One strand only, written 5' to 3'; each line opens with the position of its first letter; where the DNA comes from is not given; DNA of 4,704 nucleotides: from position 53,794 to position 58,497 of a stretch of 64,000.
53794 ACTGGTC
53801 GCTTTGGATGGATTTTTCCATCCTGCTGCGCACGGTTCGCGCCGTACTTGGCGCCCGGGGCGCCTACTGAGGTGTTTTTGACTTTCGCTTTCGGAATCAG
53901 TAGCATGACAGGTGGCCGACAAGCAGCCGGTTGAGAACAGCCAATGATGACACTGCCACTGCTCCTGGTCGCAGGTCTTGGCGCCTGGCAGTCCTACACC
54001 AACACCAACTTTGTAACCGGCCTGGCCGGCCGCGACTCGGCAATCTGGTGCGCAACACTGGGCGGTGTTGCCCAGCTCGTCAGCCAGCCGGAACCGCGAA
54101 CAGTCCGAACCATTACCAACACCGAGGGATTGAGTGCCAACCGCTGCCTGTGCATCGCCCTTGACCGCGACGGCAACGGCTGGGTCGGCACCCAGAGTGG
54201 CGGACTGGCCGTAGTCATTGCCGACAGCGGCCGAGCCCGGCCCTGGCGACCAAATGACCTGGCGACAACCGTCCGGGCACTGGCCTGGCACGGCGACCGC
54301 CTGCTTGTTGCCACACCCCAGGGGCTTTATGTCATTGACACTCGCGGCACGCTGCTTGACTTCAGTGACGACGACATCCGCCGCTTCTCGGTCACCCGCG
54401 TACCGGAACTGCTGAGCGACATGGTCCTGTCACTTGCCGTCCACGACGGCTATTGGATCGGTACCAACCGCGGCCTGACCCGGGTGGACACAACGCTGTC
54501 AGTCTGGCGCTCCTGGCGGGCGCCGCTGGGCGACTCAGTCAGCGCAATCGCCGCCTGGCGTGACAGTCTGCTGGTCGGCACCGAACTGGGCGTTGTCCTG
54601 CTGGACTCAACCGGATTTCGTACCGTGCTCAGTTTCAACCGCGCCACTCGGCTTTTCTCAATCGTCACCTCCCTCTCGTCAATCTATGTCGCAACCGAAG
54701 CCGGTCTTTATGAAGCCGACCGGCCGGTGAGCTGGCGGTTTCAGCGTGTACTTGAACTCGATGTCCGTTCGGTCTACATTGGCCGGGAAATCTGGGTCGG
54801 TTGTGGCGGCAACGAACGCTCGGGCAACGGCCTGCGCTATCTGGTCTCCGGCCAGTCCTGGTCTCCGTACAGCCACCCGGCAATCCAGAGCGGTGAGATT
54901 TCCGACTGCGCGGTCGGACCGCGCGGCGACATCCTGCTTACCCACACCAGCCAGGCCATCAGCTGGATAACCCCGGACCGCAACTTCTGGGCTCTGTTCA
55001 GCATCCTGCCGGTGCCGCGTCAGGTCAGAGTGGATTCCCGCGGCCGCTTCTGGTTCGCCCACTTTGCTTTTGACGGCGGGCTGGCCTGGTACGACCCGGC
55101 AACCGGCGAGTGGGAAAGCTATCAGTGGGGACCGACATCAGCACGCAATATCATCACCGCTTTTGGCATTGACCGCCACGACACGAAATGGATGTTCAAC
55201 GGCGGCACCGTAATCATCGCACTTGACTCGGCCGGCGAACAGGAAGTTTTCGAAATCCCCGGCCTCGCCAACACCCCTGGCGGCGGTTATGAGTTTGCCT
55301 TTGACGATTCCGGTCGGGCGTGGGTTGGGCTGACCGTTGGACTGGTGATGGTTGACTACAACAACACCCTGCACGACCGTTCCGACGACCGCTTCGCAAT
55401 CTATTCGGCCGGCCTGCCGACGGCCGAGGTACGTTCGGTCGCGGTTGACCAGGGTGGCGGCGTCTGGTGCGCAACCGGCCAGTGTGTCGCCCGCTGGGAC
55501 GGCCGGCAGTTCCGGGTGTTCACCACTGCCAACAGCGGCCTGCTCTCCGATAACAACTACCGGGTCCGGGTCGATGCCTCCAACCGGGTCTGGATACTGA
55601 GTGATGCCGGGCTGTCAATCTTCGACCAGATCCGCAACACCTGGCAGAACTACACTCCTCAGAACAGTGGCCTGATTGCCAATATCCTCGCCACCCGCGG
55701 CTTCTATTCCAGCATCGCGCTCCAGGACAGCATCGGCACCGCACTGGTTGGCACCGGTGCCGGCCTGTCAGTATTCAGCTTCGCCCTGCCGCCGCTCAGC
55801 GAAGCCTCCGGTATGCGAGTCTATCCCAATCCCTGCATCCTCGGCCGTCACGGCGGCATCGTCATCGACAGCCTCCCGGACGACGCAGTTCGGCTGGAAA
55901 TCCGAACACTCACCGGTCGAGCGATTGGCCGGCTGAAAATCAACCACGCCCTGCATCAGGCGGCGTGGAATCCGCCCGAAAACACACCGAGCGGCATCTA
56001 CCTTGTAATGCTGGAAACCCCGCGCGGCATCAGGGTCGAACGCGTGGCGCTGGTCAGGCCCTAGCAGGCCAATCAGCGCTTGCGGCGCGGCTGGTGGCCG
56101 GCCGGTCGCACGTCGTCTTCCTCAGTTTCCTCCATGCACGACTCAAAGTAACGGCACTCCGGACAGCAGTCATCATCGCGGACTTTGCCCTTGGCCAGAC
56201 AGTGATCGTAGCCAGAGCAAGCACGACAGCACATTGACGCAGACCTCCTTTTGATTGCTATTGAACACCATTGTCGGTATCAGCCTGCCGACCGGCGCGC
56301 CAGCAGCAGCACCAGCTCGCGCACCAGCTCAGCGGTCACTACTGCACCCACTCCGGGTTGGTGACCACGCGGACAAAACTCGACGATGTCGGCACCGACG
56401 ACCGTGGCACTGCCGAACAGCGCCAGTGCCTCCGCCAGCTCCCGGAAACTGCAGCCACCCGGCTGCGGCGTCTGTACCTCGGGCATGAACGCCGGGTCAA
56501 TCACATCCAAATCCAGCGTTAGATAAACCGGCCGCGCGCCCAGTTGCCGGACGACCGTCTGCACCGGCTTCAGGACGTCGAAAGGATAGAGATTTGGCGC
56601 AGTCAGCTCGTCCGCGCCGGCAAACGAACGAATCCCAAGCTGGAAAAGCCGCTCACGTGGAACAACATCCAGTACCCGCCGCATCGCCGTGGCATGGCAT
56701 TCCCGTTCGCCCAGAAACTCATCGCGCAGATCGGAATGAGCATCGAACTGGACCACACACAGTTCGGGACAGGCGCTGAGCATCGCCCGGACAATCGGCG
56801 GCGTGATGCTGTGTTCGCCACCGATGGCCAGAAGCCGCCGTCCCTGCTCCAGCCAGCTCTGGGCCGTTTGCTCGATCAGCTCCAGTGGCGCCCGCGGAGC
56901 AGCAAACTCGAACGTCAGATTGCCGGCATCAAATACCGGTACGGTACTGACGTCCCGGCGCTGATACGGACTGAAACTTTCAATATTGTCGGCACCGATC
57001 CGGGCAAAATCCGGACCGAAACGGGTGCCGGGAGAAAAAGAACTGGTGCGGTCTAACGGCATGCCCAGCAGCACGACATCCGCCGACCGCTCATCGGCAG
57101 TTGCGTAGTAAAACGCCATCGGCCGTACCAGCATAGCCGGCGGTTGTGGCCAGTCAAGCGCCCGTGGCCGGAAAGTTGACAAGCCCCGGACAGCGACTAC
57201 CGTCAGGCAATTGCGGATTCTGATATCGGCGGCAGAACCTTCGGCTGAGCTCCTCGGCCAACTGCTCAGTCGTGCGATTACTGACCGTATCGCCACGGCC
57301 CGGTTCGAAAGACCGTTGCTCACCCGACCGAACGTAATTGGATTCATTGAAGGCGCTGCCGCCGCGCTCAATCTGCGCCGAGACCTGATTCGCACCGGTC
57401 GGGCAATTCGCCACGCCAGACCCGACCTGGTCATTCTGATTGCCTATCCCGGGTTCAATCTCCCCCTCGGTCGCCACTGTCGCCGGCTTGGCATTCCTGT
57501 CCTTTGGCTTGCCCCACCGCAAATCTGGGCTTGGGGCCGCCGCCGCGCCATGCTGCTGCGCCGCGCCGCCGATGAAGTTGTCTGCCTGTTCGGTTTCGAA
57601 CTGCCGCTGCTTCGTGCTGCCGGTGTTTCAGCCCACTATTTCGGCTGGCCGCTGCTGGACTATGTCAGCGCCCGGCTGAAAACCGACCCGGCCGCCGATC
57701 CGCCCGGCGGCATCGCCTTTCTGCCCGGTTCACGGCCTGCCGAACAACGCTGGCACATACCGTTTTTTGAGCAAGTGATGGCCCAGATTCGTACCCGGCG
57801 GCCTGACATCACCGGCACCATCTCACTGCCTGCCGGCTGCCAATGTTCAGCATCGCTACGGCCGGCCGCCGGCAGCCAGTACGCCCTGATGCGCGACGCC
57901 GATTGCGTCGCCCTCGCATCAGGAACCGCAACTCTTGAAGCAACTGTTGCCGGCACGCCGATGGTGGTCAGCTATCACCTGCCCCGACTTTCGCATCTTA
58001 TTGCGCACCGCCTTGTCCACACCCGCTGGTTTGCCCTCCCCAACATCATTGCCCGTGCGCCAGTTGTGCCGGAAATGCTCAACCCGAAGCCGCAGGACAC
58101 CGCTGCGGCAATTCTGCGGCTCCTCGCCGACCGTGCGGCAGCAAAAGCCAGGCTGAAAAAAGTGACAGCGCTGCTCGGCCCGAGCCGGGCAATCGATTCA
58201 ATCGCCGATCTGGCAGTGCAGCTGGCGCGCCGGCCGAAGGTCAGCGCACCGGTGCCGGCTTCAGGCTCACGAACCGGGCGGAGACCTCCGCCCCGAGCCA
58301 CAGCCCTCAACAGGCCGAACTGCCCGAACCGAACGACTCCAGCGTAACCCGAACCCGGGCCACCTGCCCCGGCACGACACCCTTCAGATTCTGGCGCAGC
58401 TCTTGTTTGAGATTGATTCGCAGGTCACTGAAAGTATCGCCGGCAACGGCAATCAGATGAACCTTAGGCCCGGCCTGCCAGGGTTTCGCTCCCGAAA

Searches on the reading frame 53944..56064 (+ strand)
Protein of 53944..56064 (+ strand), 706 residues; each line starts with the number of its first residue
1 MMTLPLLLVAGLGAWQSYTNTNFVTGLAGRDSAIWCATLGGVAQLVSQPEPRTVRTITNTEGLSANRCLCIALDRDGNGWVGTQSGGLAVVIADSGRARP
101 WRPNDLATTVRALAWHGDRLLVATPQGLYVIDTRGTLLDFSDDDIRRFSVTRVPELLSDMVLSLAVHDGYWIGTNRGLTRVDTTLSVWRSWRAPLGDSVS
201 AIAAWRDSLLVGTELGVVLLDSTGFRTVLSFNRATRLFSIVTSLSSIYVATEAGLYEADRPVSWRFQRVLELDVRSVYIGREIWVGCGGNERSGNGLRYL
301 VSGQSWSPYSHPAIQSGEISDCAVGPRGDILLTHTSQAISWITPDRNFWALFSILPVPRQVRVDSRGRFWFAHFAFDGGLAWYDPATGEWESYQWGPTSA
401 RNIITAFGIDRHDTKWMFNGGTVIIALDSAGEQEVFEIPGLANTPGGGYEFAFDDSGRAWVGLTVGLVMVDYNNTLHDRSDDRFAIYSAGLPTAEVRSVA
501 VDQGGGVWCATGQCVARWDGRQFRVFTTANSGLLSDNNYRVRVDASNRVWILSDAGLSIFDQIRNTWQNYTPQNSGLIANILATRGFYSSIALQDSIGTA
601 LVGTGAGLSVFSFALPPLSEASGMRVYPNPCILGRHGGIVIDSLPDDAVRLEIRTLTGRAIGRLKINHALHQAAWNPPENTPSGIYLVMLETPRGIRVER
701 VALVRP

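Call 47: search_protein_families(library=pfam, proteins=[window:53944-56064:+], max_evalue=0.0001)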
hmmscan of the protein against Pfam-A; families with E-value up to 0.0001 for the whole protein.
window:53944-56064:+ (706 aa): 1 family
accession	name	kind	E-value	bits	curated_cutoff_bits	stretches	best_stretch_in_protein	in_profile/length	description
PF07494.17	Reg_prop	-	6.5e-09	35.4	20.4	0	62-84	1-23/24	Two component regulator propeller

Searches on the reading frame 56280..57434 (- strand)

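Call 47: search_protein_families(library=pfam, proteins=[window:56280-57434:-], max_evalue=0.0001)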
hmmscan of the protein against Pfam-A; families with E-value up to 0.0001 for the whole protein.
window:56280-57434:- (384 aa): 1 family
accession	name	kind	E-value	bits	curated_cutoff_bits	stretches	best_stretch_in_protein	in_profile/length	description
PF00491.26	Arginase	-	7.5e-61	206.5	22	1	118-375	1-278/280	Arginase family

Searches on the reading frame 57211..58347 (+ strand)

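Call 47: search_protein_families(library=pfam, proteins=[window:57211-58347:+], max_evalue=0.0001)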
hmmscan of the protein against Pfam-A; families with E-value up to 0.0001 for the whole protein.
window:57211-58347:+ (378 aa): 1 family
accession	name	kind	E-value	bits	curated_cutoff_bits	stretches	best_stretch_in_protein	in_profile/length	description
PF02684.21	LpxB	-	3.9e-44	151.5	22.6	1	41-312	53-349/374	Lipid-A-disaccharide synthetase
